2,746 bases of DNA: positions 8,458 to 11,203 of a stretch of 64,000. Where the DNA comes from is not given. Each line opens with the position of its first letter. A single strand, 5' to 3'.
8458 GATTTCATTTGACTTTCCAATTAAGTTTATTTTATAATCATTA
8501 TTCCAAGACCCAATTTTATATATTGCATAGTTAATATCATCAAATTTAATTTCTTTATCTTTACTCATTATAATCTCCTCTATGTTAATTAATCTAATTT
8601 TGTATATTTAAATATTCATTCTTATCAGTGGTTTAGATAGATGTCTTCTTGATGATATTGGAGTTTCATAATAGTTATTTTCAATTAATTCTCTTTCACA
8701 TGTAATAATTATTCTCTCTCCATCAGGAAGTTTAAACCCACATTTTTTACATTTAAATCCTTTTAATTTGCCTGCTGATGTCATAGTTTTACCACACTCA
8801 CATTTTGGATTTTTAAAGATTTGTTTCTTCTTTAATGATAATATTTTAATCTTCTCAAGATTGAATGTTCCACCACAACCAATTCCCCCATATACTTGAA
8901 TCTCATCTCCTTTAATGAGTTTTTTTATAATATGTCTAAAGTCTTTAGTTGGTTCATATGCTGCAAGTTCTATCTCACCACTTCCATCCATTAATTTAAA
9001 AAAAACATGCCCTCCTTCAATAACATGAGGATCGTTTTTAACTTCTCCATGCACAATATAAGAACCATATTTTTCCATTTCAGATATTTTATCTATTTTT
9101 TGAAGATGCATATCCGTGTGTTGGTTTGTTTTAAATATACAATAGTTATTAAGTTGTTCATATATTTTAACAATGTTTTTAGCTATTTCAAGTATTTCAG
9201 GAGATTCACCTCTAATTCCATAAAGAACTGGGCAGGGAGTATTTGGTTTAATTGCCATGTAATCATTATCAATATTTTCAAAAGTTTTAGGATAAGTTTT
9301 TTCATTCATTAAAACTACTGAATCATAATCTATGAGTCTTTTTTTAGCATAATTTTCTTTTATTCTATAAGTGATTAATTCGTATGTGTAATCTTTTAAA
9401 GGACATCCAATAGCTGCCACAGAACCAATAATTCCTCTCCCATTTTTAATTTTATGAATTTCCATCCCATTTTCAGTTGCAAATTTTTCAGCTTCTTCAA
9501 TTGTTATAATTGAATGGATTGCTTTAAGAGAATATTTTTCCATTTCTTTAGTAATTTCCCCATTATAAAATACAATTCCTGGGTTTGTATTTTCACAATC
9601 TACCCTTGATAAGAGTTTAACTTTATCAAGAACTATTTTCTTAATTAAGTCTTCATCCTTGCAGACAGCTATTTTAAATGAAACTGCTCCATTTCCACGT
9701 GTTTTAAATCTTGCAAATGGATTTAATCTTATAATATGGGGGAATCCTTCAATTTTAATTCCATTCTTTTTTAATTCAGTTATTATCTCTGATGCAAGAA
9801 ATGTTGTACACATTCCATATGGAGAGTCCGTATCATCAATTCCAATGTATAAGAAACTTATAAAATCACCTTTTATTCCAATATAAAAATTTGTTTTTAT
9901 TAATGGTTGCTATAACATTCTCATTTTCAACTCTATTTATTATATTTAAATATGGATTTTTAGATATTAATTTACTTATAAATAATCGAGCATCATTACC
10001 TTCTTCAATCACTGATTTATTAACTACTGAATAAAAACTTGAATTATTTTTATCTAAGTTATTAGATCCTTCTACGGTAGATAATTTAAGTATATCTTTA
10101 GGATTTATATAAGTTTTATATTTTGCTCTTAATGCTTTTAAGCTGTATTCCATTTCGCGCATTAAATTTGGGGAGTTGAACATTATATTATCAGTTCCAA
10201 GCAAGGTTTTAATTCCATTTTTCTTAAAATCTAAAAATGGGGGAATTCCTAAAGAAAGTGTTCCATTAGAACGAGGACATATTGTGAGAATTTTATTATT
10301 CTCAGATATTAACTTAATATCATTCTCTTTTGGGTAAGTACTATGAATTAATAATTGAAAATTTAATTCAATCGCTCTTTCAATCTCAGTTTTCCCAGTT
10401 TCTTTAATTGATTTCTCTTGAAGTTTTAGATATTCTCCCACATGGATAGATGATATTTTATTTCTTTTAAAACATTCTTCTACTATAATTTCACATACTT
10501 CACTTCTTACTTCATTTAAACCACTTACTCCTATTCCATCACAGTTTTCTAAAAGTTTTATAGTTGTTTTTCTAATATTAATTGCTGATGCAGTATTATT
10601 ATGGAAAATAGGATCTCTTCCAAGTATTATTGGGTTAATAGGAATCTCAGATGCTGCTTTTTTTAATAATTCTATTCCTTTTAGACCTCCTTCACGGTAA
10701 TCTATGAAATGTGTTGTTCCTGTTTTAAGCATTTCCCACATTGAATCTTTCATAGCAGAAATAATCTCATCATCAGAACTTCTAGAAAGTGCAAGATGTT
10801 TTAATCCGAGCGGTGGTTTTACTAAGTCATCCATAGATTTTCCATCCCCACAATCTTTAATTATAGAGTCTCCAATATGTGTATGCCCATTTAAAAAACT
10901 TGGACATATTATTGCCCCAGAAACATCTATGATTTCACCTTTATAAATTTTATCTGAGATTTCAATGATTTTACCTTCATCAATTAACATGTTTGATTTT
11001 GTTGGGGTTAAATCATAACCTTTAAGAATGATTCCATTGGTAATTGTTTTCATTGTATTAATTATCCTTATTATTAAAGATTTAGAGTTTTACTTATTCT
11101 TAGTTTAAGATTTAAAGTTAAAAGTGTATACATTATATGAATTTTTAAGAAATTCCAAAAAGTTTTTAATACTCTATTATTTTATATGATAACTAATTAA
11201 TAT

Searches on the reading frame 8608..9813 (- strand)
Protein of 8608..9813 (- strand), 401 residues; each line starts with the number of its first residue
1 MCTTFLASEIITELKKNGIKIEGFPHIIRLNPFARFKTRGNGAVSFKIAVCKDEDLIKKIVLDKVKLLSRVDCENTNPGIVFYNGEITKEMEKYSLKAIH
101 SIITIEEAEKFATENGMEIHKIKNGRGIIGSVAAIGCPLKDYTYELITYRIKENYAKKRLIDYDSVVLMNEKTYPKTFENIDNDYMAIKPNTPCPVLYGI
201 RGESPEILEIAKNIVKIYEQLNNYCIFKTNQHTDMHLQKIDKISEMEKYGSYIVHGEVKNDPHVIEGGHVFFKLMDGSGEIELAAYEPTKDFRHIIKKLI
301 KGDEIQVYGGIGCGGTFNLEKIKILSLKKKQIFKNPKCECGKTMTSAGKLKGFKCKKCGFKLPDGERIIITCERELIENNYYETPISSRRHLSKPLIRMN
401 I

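Call 99: search_protein_families(library=pfam, proteins=[window:8608-9813:-], max_evalue=0.00001)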
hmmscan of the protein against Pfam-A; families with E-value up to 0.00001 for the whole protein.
window:8608-9813:- (401 aa): 4 families
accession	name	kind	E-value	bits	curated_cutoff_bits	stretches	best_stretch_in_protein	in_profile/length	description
PF08489.16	TiaS_FLD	-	4.6e-38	130.3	21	1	125-236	1-116/116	TiaS FLD domain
PF22641.2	TiaS_TCKD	-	3.4e-21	76.3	27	1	1-49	13-60/156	TiaS TCKD domain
PF23783.1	Zn_ribbon_TiaS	-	1.1e-12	47.9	27.3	1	335-376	1-41/41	TiaS C-terminal zinc ribbon domain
PF01336.31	tRNA_anti-codon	-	1.4e-07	31.7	27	1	254-311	3-57/75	OB-fold nucleic acid binding domain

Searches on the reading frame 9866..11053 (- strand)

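Call 99: search_protein_families(library=pfam, proteins=[window:9866-11053:-], max_evalue=0.00001)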
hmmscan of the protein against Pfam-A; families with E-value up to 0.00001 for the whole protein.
window:9866-11053:- (395 aa): 1 family
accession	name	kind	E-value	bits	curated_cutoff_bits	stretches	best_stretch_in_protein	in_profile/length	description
PF01979.26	Amidohydro_1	-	8.3e-30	104.6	25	1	48-384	1-339/345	Amidohydrolase family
